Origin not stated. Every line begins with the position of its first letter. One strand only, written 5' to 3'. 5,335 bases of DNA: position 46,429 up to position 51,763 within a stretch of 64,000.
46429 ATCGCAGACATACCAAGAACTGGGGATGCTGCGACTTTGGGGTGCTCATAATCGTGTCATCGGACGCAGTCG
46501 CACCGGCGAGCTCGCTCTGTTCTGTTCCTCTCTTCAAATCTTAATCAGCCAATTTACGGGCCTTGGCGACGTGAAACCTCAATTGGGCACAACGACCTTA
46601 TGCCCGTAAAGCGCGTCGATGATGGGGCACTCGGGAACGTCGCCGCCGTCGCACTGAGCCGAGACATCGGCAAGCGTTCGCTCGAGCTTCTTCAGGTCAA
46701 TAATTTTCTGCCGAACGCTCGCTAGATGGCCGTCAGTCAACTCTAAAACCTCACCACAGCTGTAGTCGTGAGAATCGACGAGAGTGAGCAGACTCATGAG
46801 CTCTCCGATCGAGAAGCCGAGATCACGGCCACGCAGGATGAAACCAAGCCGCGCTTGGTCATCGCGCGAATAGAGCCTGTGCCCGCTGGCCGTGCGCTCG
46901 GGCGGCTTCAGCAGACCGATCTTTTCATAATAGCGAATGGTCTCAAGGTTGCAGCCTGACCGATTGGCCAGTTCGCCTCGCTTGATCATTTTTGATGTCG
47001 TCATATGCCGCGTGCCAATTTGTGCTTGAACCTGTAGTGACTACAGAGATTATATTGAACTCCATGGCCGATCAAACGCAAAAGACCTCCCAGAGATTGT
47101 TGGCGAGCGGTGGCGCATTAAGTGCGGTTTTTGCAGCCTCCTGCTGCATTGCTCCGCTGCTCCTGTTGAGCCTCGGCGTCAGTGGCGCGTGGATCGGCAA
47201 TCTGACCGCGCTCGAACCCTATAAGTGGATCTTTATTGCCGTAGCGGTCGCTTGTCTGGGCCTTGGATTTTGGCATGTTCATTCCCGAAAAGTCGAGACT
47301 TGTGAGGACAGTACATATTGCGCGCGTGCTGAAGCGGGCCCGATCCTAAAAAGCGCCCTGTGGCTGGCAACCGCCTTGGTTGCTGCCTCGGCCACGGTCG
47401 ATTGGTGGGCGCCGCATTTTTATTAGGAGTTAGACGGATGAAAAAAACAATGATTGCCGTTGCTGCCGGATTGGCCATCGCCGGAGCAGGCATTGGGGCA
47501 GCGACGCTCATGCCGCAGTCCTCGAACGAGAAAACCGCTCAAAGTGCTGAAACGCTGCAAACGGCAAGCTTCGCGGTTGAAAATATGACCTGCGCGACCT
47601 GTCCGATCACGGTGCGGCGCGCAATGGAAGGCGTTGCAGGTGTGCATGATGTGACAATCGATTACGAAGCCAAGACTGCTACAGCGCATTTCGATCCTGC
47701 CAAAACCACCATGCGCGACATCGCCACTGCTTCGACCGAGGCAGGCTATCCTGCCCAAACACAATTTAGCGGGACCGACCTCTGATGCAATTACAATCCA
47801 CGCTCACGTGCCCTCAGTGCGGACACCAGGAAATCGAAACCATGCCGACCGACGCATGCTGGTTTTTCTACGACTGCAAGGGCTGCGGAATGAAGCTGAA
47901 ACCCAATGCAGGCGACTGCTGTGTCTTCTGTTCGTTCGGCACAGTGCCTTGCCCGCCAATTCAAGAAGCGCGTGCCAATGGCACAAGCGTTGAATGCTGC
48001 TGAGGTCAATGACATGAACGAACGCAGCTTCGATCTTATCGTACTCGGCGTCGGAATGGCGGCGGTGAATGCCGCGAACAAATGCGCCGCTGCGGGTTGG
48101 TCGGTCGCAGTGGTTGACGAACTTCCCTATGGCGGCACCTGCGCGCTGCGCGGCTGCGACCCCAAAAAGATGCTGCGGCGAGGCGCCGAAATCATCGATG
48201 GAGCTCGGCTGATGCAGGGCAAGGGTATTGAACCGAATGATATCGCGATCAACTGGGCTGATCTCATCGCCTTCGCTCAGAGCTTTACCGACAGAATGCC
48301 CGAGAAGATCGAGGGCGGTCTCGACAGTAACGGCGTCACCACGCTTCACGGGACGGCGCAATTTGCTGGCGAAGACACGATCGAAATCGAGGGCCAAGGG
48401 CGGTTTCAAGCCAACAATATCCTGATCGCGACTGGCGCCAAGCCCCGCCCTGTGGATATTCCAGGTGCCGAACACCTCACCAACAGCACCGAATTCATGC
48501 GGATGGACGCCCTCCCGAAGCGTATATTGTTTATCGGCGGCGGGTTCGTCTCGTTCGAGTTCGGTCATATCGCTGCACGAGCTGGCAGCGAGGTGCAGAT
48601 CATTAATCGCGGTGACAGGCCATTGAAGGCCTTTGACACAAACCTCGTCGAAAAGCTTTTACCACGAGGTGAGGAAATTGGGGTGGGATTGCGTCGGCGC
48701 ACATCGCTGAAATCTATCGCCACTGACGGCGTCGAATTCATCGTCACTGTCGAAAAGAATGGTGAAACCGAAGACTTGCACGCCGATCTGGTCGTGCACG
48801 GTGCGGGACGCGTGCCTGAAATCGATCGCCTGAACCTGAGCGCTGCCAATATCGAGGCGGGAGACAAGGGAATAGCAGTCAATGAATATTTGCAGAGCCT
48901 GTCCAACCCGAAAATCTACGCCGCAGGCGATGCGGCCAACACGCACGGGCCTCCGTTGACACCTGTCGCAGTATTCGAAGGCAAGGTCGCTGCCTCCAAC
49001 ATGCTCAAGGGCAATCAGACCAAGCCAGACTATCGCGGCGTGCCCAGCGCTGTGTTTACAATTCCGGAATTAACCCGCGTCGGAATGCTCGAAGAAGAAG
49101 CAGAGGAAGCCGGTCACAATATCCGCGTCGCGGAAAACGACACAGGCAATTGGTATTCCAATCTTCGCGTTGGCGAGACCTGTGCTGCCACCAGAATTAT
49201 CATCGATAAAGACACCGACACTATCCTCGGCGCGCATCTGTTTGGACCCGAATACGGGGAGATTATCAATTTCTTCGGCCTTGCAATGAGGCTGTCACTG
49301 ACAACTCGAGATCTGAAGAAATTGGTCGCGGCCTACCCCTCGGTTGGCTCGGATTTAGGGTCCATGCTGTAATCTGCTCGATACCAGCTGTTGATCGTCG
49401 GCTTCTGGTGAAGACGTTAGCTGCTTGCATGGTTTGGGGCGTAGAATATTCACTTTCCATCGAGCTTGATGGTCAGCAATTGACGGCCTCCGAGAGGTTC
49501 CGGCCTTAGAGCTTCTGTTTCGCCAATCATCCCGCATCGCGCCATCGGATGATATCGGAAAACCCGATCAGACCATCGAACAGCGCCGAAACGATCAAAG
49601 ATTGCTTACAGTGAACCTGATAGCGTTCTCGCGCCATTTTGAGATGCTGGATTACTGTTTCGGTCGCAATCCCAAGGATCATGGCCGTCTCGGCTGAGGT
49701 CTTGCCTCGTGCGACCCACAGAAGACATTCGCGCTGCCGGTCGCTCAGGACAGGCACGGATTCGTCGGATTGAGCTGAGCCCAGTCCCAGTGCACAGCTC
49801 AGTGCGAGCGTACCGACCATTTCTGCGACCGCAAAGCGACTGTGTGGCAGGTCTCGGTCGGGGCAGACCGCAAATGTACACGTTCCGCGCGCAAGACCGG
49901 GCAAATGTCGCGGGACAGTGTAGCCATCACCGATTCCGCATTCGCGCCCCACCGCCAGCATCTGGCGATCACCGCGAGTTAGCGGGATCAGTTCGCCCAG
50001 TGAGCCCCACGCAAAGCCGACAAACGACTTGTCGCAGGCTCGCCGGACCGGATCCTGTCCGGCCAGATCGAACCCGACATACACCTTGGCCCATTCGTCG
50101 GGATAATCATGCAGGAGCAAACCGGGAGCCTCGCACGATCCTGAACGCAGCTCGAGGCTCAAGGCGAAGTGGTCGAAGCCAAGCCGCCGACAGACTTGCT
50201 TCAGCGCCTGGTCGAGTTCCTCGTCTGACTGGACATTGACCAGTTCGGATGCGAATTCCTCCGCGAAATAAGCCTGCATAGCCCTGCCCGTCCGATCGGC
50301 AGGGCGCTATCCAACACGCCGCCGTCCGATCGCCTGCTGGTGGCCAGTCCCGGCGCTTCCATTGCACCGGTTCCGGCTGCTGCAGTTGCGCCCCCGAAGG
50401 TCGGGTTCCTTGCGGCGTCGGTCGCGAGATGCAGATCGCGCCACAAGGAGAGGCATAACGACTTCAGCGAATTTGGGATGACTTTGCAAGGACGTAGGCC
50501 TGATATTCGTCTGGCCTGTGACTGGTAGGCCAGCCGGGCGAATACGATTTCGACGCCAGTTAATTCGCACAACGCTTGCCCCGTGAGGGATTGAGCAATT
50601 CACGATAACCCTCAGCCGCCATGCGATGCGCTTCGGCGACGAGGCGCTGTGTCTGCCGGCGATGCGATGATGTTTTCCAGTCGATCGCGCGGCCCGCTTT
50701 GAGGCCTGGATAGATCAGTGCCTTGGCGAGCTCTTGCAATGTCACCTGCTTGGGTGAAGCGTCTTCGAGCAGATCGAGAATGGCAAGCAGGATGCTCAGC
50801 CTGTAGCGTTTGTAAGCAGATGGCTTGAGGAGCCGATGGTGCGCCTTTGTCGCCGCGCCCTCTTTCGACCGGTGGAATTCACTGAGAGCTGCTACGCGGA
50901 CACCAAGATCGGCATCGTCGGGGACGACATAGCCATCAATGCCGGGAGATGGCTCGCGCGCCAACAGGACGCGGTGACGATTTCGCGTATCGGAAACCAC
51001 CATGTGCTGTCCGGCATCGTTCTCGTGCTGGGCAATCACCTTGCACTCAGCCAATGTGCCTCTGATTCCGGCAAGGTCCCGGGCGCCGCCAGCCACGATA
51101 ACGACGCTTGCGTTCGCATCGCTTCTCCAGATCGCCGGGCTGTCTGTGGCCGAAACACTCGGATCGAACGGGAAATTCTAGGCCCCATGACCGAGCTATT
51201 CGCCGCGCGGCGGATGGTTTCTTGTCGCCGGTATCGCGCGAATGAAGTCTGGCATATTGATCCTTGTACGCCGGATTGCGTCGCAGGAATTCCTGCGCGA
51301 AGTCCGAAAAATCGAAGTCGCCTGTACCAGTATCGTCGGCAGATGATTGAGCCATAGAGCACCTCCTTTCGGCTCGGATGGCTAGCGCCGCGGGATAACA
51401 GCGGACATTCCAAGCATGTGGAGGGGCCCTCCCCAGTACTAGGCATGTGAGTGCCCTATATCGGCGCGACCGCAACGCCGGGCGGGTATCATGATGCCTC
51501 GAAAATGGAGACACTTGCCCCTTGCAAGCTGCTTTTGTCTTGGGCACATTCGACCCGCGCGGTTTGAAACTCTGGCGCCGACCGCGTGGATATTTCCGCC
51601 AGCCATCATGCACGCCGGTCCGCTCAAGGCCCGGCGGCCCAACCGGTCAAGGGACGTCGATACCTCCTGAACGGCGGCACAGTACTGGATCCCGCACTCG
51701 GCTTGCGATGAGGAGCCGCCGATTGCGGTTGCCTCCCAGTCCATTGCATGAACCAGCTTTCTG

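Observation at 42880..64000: Candidate undescribed system: a lasso-peptide make/import/destroy module inside the quorum-sensing and frameshift control core of a conjugative element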

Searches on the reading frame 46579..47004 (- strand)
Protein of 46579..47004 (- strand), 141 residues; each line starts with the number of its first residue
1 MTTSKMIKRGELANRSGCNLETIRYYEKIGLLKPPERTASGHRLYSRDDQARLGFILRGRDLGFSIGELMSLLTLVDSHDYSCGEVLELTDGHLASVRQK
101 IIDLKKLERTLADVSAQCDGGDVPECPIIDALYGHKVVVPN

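Call 4: search_protein_families(library=pfam, proteins=[window:46579-47004:-], max_evalue=0.01)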
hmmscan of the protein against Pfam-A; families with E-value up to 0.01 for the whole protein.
window:46579-47004:- (141 aa): 3 families
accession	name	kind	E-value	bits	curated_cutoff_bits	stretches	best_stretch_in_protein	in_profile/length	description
PF09278.17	MerR-DNA-bind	-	7.3e-16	59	25.4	1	51-113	2-64/65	MerR, DNA binding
PF13411.12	MerR_1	-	1.3e-15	57.7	21.6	1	10-73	4-66/69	MerR HTH family regulatory protein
PF00376.29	MerR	-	2.1e-15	56.7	28.2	1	10-45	3-38/38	MerR family regulatory protein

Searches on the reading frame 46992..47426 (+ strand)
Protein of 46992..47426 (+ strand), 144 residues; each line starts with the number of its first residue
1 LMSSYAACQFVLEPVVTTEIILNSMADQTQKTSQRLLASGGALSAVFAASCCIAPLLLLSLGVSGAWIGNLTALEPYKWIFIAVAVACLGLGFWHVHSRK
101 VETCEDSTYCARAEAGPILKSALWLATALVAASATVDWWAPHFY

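Call 4: search_protein_families(library=pfam, proteins=[window:46992-47426:+], max_evalue=0.01)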
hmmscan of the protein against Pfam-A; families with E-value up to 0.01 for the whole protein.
window:46992-47426:+ (144 aa): 1 family
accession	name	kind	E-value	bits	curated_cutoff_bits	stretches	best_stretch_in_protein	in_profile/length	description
PF02411.20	MerT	-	5.1e-27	94.7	32.9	1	37-144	10-116/116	MerT mercuric transport protein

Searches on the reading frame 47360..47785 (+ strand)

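Call 5: search_protein_families(library=pfam, proteins=[window:47360-47785:+], max_evalue=0.01)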
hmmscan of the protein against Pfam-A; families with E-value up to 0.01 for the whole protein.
window:47360-47785:+ (141 aa): 1 family
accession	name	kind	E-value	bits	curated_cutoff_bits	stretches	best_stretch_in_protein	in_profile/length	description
PF00403.32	HMA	-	1.3e-13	51.5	24.8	1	71-130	2-61/62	Heavy-metal-associated domain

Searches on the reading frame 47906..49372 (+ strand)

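Call 5: search_protein_families(library=pfam, proteins=[window:47906-49372:+], max_evalue=0.01)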
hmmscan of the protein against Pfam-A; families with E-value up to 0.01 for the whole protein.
window:47906-49372:+ (488 aa): 6 families
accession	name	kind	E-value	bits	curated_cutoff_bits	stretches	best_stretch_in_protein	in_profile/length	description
PF07992.20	Pyr_redox_2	-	3.4e-50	171.5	26.1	1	42-359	1-291/291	Pyridine nucleotide-disulphide oxidoreductase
PF02852.28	Pyr_redox_dim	-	3.7e-21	75.8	25.3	1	379-481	1-103/110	Pyridine nucleotide-disulphide oxidoreductase, dimerisation domain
PF00070.33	Pyr_redox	-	4.1e-12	46.9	22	1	206-277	1-72/82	Pyridine nucleotide-disulphide oxidoreductase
PF13738.12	Pyr_redox_3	-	4e-09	36.6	30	1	164-341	120-305/305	Pyridine nucleotide-disulphide oxidoreductase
PF01262.27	AlaDh_PNT_C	-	0.00023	21.1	23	0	18-71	8-58/214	Alanine dehydrogenase/PNT, C-terminal domain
PF13450.12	NAD_binding_8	-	0.0064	17.2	21.9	0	46-99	1-54/68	NAD(P)-binding Rossmann-like domain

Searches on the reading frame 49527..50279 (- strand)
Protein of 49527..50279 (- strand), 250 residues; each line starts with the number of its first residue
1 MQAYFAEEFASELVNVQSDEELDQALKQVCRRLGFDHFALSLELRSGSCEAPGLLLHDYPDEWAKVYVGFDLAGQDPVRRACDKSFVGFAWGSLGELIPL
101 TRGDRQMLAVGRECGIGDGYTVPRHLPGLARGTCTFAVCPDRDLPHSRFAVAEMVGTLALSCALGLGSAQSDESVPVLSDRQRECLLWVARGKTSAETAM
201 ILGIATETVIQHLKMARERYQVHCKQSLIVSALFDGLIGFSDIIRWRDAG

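Call 5: search_protein_families(library=pfam, proteins=[window:49527-50279:-], max_evalue=0.01)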
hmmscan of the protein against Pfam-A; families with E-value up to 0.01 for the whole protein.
window:49527-50279:- (250 aa): 4 families
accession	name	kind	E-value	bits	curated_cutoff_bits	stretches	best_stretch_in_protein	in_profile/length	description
PF03472.21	Autoind_bind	-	8.6e-27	93.9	23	1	19-160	2-143/149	Autoinducer binding domain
PF00196.25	GerE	-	2.6e-10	40.2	23.5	1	177-232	2-57/57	Bacterial regulatory proteins, luxR family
PF08281.18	Sigma70_r4_2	-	0.00035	20.6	25.7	1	177-219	10-53/54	Sigma-70, region 4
PF04545.22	Sigma70_r4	-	0.0022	17.9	24.1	1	177-219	4-47/50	Sigma-70, region 4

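Call 63: search_protein_families(library=ncbifam, proteins=[window:49527-50279:-], max_evalue=0.00001)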
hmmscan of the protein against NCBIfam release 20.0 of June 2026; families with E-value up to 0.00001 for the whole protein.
window:49527-50279:- (250 aa): 5 families
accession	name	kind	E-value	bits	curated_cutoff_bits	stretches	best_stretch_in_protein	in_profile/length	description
NF010444.1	PRK13870.1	equivalog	3.2e-15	56.2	250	1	12-238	10-234/234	autoinducer-binding transcriptional regulator TraR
NF007561.1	PRK10188.1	equivalog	2.1e-14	53.4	350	1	13-238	17-240/240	quorum-sensing transcriptional regulator SdiA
TIGR03541.1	reg_near_HchA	equivalog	3.2e-13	49.7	215.6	1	146-237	141-231/232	PA1136 family autoinducer-binding transcriptional regulator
NF047402.1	TransRegVisN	equivalog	2.1e-09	37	250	1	177-211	185-219/246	transcriptional regulator VisN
TIGR03020.2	EpsA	equivalog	2.6e-08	33.8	170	1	166-223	179-236/247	XrtB/PEP-CTERM-associated transcriptional regulator EpsA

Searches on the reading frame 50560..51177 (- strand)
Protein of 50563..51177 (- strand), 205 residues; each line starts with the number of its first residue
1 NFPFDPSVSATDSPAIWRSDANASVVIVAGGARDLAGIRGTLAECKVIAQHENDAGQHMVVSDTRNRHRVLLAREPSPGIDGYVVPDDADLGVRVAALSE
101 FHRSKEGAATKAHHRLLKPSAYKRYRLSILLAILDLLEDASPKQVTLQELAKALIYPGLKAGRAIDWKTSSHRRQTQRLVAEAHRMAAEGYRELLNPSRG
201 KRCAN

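Call 5: search_protein_families(library=pfam, proteins=[window:50560-51096:-], max_evalue=0.01)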
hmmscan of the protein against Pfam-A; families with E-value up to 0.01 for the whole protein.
window:50560-51096:- (178 aa): 2 families
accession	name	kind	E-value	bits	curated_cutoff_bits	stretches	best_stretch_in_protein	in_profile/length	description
PF10074.15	RovC_DNA-bd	-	3.3e-19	69.9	26.4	1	57-168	1-106/107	T6SS, Transcription factor, DNA binding domain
PF22792.1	DUF7012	-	0.0073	16.7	27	0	28-52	34-57/62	Domain of unknown function (DUF7012)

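Call 13: find_related_loci(query=window:50563-51177:-, collection=genome_contigs, flank=10000)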
Query seq(205 aa) (205 aa) in genome_contigs; peptide patterns used: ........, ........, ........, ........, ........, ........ (x = any residue, [..] = any of these).
339 stretches matched a pattern; 3 encode a relative of the query (tblastn E <= 1e-3); 3 distinct loci.
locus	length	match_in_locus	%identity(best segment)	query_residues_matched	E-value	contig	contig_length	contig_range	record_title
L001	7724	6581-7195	100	1-205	1e-137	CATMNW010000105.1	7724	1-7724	MAG: uncultured Erythrobacteraceae bacterium isolate SRR3960580_bin.10_MetaWRAP_v1.3_MAG genome assembly, contig: ERZ508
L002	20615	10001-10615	99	1-205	3e-137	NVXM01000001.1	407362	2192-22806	MAG: Sphingopyxis sp. isolate NORP11 Contig_source1382A_23, whole genome shotgun sequence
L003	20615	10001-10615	98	1-205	6e-134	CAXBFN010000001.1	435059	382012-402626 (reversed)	MAG TPA_asm: uncultured Erythrobacter sp. isolate ERR2762121_binner123_Refined_23 genome assembly, contig: ERZ3421540.33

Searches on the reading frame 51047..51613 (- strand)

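Call 5: search_protein_families(library=pfam, proteins=[window:51047-51613:-], max_evalue=0.01)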
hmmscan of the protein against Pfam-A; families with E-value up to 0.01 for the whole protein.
window:51047-51613:- (188 aa): 1 family
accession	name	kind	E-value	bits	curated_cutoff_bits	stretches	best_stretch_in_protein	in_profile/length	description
PF20109.4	Trans_reg_dom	-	2.4e-15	57.1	23.8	1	89-148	3-60/60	Proteobacterial transcriptional regulator-like domain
